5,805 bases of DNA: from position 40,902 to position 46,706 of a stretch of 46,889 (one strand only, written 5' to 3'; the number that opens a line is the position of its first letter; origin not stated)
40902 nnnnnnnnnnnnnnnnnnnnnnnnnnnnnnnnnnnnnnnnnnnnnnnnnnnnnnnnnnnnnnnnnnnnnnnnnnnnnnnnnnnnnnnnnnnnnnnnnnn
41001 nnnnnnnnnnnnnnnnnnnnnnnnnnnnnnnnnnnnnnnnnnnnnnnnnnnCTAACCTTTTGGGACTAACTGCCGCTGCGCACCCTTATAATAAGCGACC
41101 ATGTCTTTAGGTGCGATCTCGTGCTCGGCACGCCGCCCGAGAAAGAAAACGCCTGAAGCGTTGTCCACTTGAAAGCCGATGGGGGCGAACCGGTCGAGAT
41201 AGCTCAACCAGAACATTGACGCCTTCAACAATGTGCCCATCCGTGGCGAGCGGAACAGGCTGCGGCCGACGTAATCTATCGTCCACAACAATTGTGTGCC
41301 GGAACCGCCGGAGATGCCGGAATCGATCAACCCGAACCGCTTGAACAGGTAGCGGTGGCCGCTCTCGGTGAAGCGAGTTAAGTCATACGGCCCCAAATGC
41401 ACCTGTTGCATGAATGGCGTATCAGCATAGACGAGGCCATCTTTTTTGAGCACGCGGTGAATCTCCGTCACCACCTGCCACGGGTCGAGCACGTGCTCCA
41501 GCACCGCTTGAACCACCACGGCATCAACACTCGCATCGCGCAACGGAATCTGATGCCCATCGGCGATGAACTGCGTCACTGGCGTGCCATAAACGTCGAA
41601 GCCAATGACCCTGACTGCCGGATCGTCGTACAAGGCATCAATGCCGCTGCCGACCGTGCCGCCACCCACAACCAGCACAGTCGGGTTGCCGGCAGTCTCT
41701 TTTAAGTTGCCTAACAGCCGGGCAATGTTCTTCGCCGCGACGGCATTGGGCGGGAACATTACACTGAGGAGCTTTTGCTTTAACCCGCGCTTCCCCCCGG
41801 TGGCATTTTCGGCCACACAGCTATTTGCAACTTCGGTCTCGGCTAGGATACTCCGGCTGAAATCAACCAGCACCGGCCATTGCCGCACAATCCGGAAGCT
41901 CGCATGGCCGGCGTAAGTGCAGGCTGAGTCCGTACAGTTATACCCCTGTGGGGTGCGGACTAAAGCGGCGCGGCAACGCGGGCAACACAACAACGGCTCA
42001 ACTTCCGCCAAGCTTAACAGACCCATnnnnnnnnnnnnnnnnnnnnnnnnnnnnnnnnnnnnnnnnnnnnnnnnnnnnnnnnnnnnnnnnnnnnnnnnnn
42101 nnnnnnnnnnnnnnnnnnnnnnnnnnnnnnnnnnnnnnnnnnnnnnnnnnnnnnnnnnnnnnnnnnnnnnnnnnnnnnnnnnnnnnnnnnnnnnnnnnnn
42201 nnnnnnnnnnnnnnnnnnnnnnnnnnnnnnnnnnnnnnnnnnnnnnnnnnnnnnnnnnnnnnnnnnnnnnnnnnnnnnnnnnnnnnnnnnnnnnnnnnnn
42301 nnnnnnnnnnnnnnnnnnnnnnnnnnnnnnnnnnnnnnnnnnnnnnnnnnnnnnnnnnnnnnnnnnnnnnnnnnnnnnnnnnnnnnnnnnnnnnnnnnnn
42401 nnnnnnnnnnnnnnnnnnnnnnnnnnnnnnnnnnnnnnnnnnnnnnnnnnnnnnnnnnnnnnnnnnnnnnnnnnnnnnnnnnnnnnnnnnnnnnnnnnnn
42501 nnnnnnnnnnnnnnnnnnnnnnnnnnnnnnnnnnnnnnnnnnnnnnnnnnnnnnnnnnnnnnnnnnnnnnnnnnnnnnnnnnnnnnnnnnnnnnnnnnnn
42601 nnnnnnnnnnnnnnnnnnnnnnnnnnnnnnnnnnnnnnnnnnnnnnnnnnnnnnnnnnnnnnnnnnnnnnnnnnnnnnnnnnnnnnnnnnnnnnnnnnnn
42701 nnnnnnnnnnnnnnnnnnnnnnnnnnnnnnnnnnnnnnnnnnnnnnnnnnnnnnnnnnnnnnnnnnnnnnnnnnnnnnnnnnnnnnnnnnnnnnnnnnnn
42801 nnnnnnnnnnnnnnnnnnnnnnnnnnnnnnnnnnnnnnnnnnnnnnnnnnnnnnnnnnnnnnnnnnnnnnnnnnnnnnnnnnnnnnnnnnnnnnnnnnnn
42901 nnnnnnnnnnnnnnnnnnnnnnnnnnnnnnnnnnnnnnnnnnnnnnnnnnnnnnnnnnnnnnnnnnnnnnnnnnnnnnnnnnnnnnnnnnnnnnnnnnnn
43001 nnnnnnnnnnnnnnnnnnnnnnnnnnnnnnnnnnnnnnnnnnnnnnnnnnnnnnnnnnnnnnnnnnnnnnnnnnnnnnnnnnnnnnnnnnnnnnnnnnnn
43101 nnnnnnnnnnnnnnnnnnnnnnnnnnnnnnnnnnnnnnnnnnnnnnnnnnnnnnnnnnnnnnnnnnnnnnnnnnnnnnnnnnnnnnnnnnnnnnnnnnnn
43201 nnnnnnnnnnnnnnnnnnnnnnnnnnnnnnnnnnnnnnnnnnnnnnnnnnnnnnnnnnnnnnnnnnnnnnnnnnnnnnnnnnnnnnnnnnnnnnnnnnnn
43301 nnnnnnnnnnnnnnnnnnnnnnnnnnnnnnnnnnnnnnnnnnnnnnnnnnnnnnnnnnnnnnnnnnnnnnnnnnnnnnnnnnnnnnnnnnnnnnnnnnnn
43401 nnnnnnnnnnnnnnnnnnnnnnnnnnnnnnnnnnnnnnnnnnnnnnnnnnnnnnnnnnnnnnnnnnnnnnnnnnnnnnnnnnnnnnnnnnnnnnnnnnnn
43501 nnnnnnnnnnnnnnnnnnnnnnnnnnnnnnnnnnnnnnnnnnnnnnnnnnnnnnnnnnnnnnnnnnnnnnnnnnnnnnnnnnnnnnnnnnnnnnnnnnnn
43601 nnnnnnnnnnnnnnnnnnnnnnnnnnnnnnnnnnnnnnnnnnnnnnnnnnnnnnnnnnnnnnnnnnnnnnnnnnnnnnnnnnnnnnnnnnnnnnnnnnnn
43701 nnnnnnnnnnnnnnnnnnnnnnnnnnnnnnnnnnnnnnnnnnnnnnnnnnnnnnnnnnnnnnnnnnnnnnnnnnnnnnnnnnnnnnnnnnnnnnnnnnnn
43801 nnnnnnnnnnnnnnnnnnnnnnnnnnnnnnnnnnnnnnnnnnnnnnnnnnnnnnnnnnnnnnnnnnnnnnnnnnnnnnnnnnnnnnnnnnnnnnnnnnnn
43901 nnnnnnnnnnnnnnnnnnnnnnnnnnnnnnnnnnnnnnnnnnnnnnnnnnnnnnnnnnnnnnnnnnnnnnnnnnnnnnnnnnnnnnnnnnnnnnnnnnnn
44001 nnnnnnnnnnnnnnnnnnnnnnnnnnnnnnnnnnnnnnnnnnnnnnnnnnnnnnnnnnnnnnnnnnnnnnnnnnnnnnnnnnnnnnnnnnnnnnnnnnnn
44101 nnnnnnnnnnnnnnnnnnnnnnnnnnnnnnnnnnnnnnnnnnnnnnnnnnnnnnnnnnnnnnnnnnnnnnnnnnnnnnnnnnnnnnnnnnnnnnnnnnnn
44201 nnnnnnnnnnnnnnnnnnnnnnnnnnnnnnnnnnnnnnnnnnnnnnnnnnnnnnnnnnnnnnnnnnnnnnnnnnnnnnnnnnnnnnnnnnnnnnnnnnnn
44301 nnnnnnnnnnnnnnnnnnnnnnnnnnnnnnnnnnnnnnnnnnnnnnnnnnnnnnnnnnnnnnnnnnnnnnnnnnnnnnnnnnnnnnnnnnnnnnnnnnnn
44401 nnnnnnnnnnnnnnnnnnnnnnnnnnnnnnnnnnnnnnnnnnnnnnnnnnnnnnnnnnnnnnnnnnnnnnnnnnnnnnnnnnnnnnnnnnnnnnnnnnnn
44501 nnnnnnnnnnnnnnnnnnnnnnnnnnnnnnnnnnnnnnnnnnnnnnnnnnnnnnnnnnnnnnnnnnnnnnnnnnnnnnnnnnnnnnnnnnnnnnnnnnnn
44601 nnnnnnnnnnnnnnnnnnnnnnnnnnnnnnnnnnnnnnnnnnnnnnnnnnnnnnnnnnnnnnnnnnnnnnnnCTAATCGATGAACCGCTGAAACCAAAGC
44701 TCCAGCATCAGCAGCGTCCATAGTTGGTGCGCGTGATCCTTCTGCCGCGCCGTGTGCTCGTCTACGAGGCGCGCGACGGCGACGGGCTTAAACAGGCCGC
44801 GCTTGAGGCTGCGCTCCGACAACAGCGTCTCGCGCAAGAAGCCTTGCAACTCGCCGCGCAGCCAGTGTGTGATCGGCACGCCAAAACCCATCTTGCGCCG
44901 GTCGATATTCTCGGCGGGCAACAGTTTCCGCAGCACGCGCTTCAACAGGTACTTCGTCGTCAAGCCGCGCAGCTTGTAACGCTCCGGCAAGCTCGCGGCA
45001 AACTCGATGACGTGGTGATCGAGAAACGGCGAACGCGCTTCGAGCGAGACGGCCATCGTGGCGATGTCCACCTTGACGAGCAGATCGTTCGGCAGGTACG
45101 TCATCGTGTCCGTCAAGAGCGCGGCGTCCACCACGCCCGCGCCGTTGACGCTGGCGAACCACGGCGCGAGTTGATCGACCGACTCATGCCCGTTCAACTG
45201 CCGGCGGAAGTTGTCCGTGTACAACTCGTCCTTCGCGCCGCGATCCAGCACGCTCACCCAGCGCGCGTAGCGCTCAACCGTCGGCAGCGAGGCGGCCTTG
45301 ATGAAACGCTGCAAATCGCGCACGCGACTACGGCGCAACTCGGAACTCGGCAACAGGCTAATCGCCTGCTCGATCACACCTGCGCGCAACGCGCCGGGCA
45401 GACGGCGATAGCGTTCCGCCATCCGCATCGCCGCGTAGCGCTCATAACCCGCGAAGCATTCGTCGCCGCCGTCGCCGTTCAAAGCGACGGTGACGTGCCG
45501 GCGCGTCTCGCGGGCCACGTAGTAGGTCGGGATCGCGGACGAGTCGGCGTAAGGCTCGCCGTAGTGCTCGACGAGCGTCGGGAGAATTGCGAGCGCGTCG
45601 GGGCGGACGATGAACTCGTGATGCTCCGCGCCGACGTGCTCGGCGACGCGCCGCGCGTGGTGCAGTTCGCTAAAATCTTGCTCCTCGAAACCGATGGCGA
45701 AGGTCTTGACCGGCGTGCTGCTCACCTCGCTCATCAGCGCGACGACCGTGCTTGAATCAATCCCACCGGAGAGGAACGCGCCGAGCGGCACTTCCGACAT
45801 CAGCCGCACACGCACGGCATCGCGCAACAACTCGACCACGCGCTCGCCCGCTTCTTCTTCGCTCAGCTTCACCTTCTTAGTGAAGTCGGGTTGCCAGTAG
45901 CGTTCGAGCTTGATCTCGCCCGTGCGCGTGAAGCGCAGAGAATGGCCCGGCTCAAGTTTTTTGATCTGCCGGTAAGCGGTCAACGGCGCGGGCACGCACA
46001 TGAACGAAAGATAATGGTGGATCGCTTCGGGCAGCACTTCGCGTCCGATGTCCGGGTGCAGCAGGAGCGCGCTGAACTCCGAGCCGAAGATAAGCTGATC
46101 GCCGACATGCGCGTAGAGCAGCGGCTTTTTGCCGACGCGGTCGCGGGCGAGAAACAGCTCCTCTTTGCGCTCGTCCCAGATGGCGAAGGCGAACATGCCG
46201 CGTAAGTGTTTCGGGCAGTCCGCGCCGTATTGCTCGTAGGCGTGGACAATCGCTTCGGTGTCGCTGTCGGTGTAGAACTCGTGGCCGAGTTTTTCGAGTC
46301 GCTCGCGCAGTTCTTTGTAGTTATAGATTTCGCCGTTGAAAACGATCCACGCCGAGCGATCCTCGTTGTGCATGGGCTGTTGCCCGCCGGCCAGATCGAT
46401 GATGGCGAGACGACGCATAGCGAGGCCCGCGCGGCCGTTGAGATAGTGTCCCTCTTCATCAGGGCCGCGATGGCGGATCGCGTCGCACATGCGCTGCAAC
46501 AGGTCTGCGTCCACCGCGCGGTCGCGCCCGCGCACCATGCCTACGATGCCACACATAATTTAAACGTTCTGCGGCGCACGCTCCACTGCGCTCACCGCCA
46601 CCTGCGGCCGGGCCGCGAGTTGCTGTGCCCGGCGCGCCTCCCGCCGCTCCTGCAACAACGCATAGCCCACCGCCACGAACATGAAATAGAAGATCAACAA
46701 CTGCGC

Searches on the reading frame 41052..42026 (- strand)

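Call 37: search_protein_families(library=ncbifam, proteins=[window:41052-42026:-], max_evalue=0.00001)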
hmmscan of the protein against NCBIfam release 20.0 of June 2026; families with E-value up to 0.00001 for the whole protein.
window:41052-42026:- (324 aa): 1 family
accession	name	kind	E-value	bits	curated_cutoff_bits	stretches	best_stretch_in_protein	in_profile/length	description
NF045667.1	MTase_DVU1556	equivalog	9e-08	31.8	155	1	114-199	23-117/213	DVU_1556 family methyltransferase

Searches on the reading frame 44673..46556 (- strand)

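Call 37: search_protein_families(library=ncbifam, proteins=[window:44673-46556:-], max_evalue=0.00001)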
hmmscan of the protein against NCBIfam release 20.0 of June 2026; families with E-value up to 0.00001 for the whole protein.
window:44673-46556:- (627 aa): 9 families
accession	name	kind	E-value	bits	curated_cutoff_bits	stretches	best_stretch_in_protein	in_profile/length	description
TIGR03108.1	eps_aminotran_1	hypoth_equivalog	1.6e-208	694.4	816.9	1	1-623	1-626/628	XrtA/PEP-CTERM system amidotransferase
TIGR01536.1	asn_synth_AEB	equivalog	3e-153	511.6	267.1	1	2-558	1-517/517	asparagine synthase (glutamine-hydrolyzing)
TIGR03104.1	trio_amidotrans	equivalog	3e-143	478.2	570.1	2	1-381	1-390/589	N-acetylglutaminylglutamine amidotransferase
NF006949.0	PRK09431.1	equivalog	1.2e-92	311.2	499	3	1-165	1-166/554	asparagine synthase B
NF033535.1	lass_lactam_cya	exception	2.6e-80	270.8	525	2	1-391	1-400/668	lasso peptide isopeptide bond-forming cyclase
NF033561.1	macrolact_Ik_Al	subfamily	6.1e-24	84.5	300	1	96-623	59-556/561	albusnodin/ikarugamycin family macrolactam cyclase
NF001484.0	PRK00331.1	subfamily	1.5e-12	46.7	381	1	61-166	87-200/601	isomerizing glutamine--fructose-6-phosphate transaminase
TIGR01135.1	glmS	equivalog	2.5e-12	46.1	418.05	1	63-166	88-199/607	glutamine--fructose-6-phosphate transaminase (isomerizing)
TIGR01134.1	purF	equivalog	6.7e-12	45.5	350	1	59-179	84-214/432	amidophosphoribosyltransferase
